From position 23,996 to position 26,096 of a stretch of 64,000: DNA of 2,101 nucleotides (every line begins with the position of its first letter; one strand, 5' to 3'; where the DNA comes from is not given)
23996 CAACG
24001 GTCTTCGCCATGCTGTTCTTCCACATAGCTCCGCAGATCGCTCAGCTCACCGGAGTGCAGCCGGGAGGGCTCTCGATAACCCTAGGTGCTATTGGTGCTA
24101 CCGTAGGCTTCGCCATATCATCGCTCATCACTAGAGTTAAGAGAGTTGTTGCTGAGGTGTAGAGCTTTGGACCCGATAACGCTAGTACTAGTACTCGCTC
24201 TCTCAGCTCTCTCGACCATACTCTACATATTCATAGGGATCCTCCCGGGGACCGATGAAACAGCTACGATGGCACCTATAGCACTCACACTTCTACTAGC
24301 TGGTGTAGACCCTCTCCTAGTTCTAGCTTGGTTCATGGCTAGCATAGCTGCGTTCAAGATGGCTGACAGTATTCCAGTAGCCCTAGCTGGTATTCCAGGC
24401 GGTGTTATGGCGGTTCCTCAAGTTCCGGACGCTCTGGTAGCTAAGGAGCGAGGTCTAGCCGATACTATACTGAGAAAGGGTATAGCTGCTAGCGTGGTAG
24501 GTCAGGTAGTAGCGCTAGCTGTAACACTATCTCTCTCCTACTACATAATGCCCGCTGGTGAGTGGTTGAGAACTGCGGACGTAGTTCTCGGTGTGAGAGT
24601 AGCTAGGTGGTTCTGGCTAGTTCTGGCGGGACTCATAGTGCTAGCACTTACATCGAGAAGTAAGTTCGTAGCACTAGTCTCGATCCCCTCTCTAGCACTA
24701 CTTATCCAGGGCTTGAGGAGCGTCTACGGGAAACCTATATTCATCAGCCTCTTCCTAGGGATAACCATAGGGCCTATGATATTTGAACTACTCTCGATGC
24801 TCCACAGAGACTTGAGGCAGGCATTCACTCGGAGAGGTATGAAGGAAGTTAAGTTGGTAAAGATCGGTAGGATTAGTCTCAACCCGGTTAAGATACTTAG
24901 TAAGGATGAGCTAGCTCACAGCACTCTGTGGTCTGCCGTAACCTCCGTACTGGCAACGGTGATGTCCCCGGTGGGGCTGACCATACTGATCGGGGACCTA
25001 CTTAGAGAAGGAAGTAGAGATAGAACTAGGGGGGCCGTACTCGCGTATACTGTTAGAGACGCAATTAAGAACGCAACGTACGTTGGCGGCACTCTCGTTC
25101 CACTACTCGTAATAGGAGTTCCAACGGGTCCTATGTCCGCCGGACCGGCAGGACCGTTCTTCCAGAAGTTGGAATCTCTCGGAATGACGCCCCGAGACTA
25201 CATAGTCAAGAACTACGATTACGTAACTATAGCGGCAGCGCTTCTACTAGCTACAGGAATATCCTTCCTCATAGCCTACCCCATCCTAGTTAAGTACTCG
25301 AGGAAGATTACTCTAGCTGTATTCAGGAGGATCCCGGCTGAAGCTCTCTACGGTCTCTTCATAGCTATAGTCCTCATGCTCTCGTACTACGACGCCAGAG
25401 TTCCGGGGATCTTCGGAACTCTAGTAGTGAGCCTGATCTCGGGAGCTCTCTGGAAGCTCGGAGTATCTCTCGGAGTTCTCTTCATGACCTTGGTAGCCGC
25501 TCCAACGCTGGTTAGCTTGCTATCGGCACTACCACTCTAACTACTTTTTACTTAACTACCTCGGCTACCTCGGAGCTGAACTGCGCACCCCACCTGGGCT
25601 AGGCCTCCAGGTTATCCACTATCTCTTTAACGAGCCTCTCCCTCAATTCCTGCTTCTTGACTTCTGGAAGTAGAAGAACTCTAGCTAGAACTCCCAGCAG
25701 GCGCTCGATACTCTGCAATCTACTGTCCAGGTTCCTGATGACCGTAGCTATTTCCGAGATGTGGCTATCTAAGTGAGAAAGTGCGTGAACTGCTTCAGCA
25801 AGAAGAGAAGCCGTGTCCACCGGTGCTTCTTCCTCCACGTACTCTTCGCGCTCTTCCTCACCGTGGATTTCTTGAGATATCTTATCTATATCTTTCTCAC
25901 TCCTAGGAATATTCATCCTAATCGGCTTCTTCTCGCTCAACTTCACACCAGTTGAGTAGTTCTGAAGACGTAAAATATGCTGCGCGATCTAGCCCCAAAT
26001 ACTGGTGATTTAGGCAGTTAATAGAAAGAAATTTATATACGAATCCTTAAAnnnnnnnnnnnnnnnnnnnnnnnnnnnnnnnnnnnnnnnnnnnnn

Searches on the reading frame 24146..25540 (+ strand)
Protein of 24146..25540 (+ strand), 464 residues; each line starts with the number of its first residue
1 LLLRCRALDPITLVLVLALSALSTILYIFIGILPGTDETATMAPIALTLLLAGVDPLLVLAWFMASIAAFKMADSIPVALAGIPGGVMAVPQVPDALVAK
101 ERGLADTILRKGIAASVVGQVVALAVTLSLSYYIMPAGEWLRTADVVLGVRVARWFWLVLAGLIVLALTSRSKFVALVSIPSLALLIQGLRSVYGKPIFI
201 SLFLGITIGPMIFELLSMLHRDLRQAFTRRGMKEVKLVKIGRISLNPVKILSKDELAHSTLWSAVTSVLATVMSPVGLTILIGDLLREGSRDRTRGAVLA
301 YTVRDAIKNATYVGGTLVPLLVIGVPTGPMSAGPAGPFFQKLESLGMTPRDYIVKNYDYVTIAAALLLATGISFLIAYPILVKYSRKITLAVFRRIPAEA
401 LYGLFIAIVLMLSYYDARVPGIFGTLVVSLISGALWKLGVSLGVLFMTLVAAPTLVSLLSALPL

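Call 3: search_protein_families(library=pfam, proteins=[window:24146-25540:+], max_evalue=0.01)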
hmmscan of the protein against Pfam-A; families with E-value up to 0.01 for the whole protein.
window:24146-25540:+ (464 aa): 1 family
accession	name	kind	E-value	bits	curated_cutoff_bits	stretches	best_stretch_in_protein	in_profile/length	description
PF01970.21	TctA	-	2.7e-18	66.3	28.9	1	18-442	2-418/423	Tripartite tricarboxylate transporter TctA family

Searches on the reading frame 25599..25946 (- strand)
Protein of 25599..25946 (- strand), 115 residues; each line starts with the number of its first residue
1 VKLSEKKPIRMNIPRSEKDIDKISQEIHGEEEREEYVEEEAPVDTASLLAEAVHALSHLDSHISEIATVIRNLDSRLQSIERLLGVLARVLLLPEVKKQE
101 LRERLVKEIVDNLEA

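Call 3: search_protein_families(library=pfam, proteins=[window:25599-25946:-], max_evalue=0.01)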
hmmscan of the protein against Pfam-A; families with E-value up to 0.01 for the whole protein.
window:25599-25946:- (115 aa): 1 family
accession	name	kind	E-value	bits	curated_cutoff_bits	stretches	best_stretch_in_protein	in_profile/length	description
PF23991.1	DUF7310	-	0.003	18.5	40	1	36-90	12-66/83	Coiled-coil region of unknown function (DUF7310)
